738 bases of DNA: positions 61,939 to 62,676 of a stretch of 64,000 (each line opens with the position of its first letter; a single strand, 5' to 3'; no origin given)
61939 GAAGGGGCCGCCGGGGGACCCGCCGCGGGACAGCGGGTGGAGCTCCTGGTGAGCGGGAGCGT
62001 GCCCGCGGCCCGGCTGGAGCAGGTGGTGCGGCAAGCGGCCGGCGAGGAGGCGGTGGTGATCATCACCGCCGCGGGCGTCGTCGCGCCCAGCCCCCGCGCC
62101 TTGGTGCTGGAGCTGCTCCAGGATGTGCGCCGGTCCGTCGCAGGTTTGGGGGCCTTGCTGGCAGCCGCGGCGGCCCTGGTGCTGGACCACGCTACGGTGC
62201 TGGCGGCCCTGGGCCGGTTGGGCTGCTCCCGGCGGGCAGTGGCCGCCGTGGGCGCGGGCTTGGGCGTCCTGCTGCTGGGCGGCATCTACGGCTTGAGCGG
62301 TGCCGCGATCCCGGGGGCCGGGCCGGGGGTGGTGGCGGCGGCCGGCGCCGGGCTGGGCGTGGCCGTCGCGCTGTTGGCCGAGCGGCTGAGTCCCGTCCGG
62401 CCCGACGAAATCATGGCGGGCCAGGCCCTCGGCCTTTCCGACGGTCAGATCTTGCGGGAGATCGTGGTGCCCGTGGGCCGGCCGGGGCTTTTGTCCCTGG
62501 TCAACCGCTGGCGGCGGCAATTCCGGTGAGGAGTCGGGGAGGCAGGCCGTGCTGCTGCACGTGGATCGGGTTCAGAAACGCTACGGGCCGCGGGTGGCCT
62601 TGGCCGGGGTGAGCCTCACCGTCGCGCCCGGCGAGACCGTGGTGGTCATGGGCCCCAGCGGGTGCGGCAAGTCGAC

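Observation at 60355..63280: Orphan ABC module in the lptB position: 724-aa protein with an unrecognisable ectodomain and a truncated importer-type membrane domain, paired with an intact GlnQ-type ATPase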

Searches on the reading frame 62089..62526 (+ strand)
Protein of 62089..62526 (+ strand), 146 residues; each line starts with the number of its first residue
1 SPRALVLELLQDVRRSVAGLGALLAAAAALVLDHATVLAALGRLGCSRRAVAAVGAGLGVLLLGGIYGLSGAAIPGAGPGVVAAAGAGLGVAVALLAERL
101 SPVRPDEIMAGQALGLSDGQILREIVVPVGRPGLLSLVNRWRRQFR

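Call 13: search_protein_families(library=pfam, proteins=[window:62089-62526:+], max_evalue=10)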
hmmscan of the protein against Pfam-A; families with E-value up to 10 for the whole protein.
seq(146 aa): 3 families
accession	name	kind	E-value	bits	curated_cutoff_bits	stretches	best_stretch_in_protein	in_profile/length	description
PF00528.27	BPD_transp_1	-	0.0064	16.7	26.4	1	71-137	47-113/184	Binding-protein-dependent transport system inner membrane component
PF13404.12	HTH_AsnC-type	-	1.1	9.6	27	0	3-24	6-27/42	AsnC-type helix-turn-helix domain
PF13384.12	HTH_23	-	2.3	8.6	24.6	1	25-51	8-34/50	Homeodomain-like domain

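Call 28: find_related_loci(query=A3, collection=genome_contigs, flank=8000)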
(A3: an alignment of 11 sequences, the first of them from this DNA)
Query A3 (145 aa) in genome_contigs; peptide patterns used: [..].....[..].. (x = any residue, [..] = any of these).
84 stretches matched a pattern; 68 encode a relative of the query (tblastn E <= 1e-3); 68 distinct loci.
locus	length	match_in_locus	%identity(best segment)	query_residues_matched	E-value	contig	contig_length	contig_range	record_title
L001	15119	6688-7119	69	1-144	1e-48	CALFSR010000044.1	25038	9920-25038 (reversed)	MAG TPA_asm: uncultured Firmicutes bacterium isolate SRR5251193_bin.81_CONCOCT_v1.1_MAG genome assembly, contig: ERZ7950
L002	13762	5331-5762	67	2-145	3e-48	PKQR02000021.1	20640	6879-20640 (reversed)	MAG: Bacillota bacterium isolate ZC4RG06 NODE_2121_length_20640_cov_88.230799, whole genome shotgun sequence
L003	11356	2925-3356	67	2-145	2e-43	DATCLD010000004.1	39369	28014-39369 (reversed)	MAG TPA_asm: Limnochordales bacterium isolate SMAG_U7113 k141_457781, whole genome shotgun sequence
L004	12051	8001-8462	44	2-144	2e-36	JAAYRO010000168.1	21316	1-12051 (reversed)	MAG: Bacillota bacterium isolate AS23ysBPME_205 141863_AS23, whole genome shotgun sequence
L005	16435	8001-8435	46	2-144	6e-35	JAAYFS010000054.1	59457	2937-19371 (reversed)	MAG: Bacillota bacterium isolate AS09scLD_10 346240_AS09, whole genome shotgun sequence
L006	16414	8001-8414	62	1-138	2e-33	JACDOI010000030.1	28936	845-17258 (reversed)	MAG: Bacillota bacterium isolate GB_MAG17_124 c_000000001155, whole genome shotgun sequence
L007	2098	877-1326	47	2-144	2e-29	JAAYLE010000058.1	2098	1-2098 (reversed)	MAG: Bacillota bacterium isolate AS15tlH2ME_148 25740_AS15, whole genome shotgun sequence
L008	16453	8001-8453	41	2-145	9e-29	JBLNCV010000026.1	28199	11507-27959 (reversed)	MAG: Syntrophothermus sp. isolate MAG116 PRJNA950955_bin24_renamed_25, whole genome shotgun sequence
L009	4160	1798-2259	42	2-145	2e-28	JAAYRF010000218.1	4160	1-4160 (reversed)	MAG: Bacillota bacterium isolate AS23ysBPME_168 135960_AS23, whole genome shotgun sequence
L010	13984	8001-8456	42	2-145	3e-28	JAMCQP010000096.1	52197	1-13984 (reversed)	MAG: Bacillota bacterium isolate FK_Sedi_A_Bin.38 NODE_1107_length_52197_cov_2.40175, whole genome shotgun sequence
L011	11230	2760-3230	41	2-145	2e-28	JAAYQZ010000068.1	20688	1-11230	MAG: Bacillota bacterium isolate AS23ysBPME_124 95197_AS23, whole genome shotgun sequence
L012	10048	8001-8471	41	2-145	8e-27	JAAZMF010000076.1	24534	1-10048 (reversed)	MAG: Bacillota bacterium isolate AS23ysBPME_326 59022_AS23, whole genome shotgun sequence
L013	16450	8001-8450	44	2-144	6e-25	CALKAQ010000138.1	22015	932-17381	MAG TPA_asm: uncultured bacterium isolate SRR6713630_bin.27_CONCOCT_v1.1_MAG genome assembly, contig: ERZ794974.903, who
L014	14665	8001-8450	48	2-144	9e-25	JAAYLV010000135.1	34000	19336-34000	MAG: Bacillota bacterium isolate AS20ysBPTH_116 109549_AS20, whole genome shotgun sequence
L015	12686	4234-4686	43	2-144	8e-25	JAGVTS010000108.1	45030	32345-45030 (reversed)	MAG: Bacillota bacterium isolate THP_Bin_8 THP_Bin_8_scaffold_95, whole genome shotgun sequence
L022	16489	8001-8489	34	2-141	9e-22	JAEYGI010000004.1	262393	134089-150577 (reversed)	MAG: Bacillota bacterium isolate OH_HFB_283 k127_1137545, whole genome shotgun sequence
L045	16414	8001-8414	30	2-139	4e-18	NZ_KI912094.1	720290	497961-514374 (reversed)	Halonatronum saccharophilum DSM 13868 HalsacDRAFT_HSE.5, whole genome shotgun sequence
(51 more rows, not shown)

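Call 38: search_protein_families(library=pfam, proteins=[L045:982-3645:+, L045:3632-4210:+, L045:4200-5930:+, L045:6060-8435:+, L045:8594-9325:+, L045:9410-10237:+, L045:10250-10681:+, L045:10695-11507:+, L045:11665-12483:+, L045:13814-15547:+], max_evalue=0.001)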
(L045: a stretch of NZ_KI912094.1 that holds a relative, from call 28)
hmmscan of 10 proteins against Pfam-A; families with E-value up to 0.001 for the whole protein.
L045:982-3645:+ (887 aa): 0 families

L045:3632-4210:+ (192 aa): 1 family
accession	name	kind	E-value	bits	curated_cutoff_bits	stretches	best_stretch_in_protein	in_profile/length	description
PF06835.18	LptC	-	3.5e-08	33.7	21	1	11-179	2-171/175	Lipopolysaccharide-assembly, LptC-related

L045:4200-5930:+ (576 aa): 3 families
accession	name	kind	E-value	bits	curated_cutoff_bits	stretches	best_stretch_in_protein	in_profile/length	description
PF03968.19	LptD_N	-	4.1e-23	82.2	20.4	2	187-319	2-111/113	LptA/(LptD N-terminal domain) LPS transport protein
PF13100.11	OstA_2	-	1.3e-17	64.3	21.2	1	167-242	18-93/158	OstA-like protein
PF06835.18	LptC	-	1.9e-12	47.6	21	0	466-538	94-167/175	Lipopolysaccharide-assembly, LptC-related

L045:6060-8435:+ (791 aa): 0 families

L045:8594-9325:+ (243 aa): 6 families
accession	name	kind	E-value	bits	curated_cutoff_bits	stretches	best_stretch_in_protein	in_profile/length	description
PF00005.33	ABC_tran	-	4.5e-37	128.1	25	1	17-165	1-137/137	ABC transporter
PF13304.12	AAA_21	-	1.5e-11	45.4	27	1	113-196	216-299/304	AAA domain, putative AbiEii toxin, Type IV TA system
PF02463.25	SMC_N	-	1.2e-06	28.5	40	1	28-200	25-202/220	RecF/RecN/SMC N terminal domain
PF01637.24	ATPase_2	-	3.5e-06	27.4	33.2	1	25-202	18-162/225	ATPase domain predominantly from Archaea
PF09818.15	ABC_ATPase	-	0.00042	19.9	23.2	0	135-212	156-248/283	P-loop domain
PF13191.12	AAA_16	-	0.00076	20.5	32.6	1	24-53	19-51/167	AAA ATPase domain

L045:9410-10237:+ (275 aa): 1 family
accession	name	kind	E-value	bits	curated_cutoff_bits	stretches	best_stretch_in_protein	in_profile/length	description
PF03331.19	LpxC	-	3.6e-98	328.8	27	1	5-271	1-267/268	UDP-3-O-acyl N-acetylglycosamine deacetylase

L045:10250-10681:+ (143 aa): 4 families
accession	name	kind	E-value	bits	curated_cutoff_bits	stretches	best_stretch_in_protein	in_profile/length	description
PF07977.19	FabA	-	1.9e-40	138.1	23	1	11-134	1-137/138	FabA-like domain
PF03061.28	4HBT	-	4.1e-06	27.4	20.6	1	63-124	12-70/79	Thioesterase superfamily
PF01575.25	MaoC_dehydratas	-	0.00028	20.9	27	1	76-116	67-107/123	MaoC like domain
PF22818.2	ApeI-like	-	0.00081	20.1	28.5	0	38-109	22-85/119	ApeI dehydratase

L045:10695-11507:+ (270 aa): 4 families
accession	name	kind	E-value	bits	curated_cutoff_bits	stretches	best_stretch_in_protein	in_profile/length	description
PF13720.11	Acetyltransf_11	-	2.4e-30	105.2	24.5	1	188-269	1-82/82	Udp N-acetylglucosamine O-acyltransferase; Domain 2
PF00132.30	Hexapep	-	2.5e-26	90.7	27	4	25-60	1-36/36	Bacterial transferase hexapeptide (six repeats)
PF25084.1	LbH_EIF2B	-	1.2e-07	32.1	54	0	18-52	71-105/105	EIF2B subunit epsilon LbH domain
PF25087.1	GMPPB_C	-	0.00015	21.8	39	0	126-165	54-93/110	GMPPB C-terminal domain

L045:11665-12483:+ (272 aa): 2 families
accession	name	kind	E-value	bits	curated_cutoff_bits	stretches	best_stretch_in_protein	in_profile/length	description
PF06230.17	LpxI_C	-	2.6e-49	166.9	25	1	137-265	2-131/131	LpxI C-terminal domain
PF17930.7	LpxI_N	-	1.1e-33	116.4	25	1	3-133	1-129/129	LpxI N-terminal domain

L045:13814-15547:+ (577 aa): 5 families
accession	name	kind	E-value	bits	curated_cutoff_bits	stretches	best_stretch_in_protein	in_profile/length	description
PF00664.28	ABC_membrane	-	1.9e-63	215.2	28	1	18-294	1-274/274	ABC transporter transmembrane region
PF00005.33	ABC_tran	-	8.6e-36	124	25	1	355-504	1-137/137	ABC transporter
PF02463.25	SMC_N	-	2.8e-07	30.6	40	1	323-546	135-211/220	RecF/RecN/SMC N terminal domain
PF03193.22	RsgA_GTPase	-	7.8e-05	23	30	1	339-385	81-126/174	RsgA GTPase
PF13555.12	AAA_29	-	0.00042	20.5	27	0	359-382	16-39/61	P-loop containing region of AAA domain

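Call 44: find_homologous_proteins(query=A4, max_evalue=0.00001)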
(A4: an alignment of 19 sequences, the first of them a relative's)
Query A4 (19 sequences) (757 aa, profile of the alignment): 175 proteins with E <= 0.00001 among 8000 candidates; the best 120 are listed.
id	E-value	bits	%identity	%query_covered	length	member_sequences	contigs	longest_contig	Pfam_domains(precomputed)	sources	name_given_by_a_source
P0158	1.2e-265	902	52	100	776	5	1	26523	-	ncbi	-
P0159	1.3e-265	902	54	100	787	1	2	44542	-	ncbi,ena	-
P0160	1.8e-265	901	55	100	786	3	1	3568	-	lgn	-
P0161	4.2e-265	900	53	100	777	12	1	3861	-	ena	-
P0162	6.3e-265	899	53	98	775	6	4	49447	-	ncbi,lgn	-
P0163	8.6e-265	899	53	99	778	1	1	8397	-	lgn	-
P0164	6.4e-263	893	53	100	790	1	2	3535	-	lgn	-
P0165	7.5e-263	893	54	100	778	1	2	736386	-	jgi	jgi:hypothetical protein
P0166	1.7e-262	891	54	99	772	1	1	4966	-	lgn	-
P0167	5.6e-262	890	53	100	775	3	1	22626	-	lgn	-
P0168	5.7e-262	890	52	98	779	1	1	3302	-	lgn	-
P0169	6.3e-262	890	51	100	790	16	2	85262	-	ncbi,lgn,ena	-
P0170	7.9e-262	889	54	100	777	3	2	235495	-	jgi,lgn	jgi:hypothetical protein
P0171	7.9e-262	889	53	100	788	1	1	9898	-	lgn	-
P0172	1.0e-261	889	51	100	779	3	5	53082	-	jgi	-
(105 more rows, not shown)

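Call 45: search_solved_structures(query=A3, max_evalue=10, show_alignments=4)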
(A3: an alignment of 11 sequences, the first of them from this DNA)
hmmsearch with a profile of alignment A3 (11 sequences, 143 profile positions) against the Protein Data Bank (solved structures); distinct sequences matched with E-value up to 10: 10.
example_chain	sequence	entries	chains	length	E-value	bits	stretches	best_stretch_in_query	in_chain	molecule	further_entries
1jf3_A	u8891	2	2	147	0.21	14.8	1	16-93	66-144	monomer hemoglobin component III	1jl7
5uaz_A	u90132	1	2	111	0.34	14.1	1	7-92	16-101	Nucleoporin NUP53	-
8y5g_C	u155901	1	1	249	0.34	14.1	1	46-132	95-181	Spermidine/putrescine transport system permease protein PotC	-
8y5f_C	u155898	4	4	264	0.36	14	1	46-132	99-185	Spermidine/putrescine transport system permease protein PotC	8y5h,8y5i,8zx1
3lq0_A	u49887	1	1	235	0.99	12.6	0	25-94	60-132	ProAstacin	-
4yms_D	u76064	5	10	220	1.1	12.4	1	29-127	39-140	ABC-type amino acid transport system, permease component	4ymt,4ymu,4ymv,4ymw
1hbg_A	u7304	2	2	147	1.4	12.1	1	13-91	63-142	HEMOGLOBIN (CARBONMONOXY) | HEMOGLOBIN (DEOXY)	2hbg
2xwg_A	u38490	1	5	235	1.8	11.8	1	62-118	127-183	SORTASE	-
8b58_A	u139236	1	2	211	1.9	11.7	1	88-123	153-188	Peptidyl-prolyl cis-trans isomerase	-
8r7s_A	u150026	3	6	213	1.9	11.6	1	88-123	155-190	Peptidyl-prolyl cis-trans isomerase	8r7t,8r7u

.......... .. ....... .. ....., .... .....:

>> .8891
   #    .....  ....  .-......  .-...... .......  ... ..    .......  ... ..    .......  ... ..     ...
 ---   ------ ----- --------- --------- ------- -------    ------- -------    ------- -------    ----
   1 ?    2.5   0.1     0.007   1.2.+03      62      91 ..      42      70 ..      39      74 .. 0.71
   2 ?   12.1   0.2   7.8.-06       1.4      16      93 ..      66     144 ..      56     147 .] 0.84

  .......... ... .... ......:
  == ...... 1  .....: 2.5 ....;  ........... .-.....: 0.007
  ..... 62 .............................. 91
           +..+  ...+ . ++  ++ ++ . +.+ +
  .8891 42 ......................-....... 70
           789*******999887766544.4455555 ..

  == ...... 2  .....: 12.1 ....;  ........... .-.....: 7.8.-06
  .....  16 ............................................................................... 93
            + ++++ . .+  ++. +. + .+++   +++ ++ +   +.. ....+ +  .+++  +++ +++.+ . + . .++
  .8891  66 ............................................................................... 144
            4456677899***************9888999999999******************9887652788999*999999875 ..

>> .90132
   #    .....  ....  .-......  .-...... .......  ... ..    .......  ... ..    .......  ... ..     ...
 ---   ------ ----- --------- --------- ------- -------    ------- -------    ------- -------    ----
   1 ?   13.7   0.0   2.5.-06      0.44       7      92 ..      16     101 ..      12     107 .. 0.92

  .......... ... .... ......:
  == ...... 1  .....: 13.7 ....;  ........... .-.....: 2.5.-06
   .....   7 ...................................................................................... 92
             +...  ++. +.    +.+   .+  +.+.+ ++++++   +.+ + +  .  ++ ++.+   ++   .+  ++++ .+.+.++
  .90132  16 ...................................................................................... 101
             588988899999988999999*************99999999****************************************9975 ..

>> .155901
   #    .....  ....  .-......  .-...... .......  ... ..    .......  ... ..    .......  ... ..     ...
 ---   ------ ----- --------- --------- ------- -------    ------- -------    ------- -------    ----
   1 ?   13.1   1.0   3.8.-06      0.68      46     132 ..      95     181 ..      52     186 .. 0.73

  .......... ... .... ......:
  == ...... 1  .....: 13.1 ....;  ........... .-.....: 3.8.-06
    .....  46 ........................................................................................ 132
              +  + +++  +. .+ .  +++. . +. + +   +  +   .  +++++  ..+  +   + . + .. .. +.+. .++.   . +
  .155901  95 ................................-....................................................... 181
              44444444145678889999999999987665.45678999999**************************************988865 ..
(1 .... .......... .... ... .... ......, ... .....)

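Call 67: search_protein_families(library=pfam, proteins=[L022:68-859:+, L022:1109-2491:+, L022:2629-3255:+, L022:3559-4953:+, L022:5196-5663:+, L022:9440-10315:+, L022:12741-13589:+, L022:13746-14294:+, L022:14299-15012:+, L022:15025-15744:+], max_evalue=0.0001)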
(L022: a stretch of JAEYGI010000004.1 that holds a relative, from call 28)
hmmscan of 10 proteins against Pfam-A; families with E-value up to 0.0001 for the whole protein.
L022:68-859:+ (263 aa): 4 families
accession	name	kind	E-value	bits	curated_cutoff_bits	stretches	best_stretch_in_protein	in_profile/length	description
PF13620.12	CarboxypepD_reg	-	2.6e-16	60.2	32.3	1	88-146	12-73/82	Carboxypeptidase regulatory-like domain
PF13715.12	CarbopepD_reg_2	-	2.9e-09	37.3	32.2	0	86-145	10-67/88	CarboxypepD_reg-like domain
PF17802.7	SpaA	-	6.4e-07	29.9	23.1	0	85-127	11-57/91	Prealbumin-like fold domain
PF08308.17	PEGA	-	3.1e-05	24.2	20.8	0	111-147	24-60/71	PEGA domain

L022:1109-2491:+ (460 aa): 1 family
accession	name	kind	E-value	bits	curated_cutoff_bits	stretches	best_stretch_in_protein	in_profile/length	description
PF02518.31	HATPase_c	-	9.3e-22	78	26.4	1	350-455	1-108/111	Histidine kinase-, DNA gyrase B-, and HSP90-like ATPase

L022:2629-3255:+ (208 aa): 3 families
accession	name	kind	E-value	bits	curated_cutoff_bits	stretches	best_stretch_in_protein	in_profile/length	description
PF00072.30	Response_reg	-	4.5e-18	65.9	30.2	1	6-109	1-101/111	Response regulator receiver domain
PF00196.25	GerE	-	4e-10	39.6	23.5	1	146-198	3-55/57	Bacterial regulatory proteins, luxR family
PF04545.22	Sigma70_r4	-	3.6e-05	23.6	24.1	0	143-189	2-49/50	Sigma-70, region 4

L022:3559-4953:+ (464 aa): 1 family
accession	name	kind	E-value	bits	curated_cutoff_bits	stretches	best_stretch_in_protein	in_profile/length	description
PF00282.25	Pyridoxal_deC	-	1.5e-39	136.2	27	1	86-400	41-370/375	Pyridoxal-dependent decarboxylase conserved domain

L022:5196-5663:+ (155 aa): 1 family
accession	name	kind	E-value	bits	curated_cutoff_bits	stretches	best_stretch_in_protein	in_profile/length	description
PF12673.12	SipL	-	2.1e-05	25.1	23.6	1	33-99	12-75/78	SipL, SPOCS domain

L022:9440-10315:+ (291 aa): 1 family
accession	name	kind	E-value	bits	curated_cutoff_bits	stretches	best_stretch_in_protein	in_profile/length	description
PF03331.19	LpxC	-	1.3e-80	271.2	27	1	3-280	1-266/268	UDP-3-O-acyl N-acetylglycosamine deacetylase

L022:12741-13589:+ (282 aa): 2 families
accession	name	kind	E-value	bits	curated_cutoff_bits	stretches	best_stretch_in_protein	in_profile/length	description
PF06230.17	LpxI_C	-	4.7e-43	146.6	25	1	158-279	9-131/131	LpxI C-terminal domain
PF17930.7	LpxI_N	-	2.6e-38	131.3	25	1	20-148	1-129/129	LpxI N-terminal domain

L022:13746-14294:+ (182 aa): 0 families

L022:14299-15012:+ (237 aa): 1 family
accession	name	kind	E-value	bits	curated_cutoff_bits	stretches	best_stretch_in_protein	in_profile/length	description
PF03968.19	LptD_N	-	1.7e-11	44.8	20.4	1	60-161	2-111/113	LptA/(LptD N-terminal domain) LPS transport protein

L022:15025-15744:+ (239 aa): 2 families
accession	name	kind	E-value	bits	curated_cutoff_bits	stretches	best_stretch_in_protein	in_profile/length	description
PF00005.33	ABC_tran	-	4.8e-35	121.6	25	1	18-163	1-136/137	ABC transporter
PF13304.12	AAA_21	-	1.1e-05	26.1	27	0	31-59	2-30/304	AAA domain, putative AbiEii toxin, Type IV TA system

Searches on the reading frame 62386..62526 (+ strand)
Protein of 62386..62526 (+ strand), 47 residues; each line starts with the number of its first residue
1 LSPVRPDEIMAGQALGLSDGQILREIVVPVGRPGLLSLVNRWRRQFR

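Call 13: search_protein_families(library=pfam, proteins=[window:62386-62526:+], max_evalue=10)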
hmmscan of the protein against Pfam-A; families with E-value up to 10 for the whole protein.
seq(47 aa): 1 family
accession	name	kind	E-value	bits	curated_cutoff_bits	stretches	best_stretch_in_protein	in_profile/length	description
PF00528.27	BPD_transp_1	-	0.13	12.4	26.4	1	6-38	81-113/184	Binding-protein-dependent transport system inner membrane component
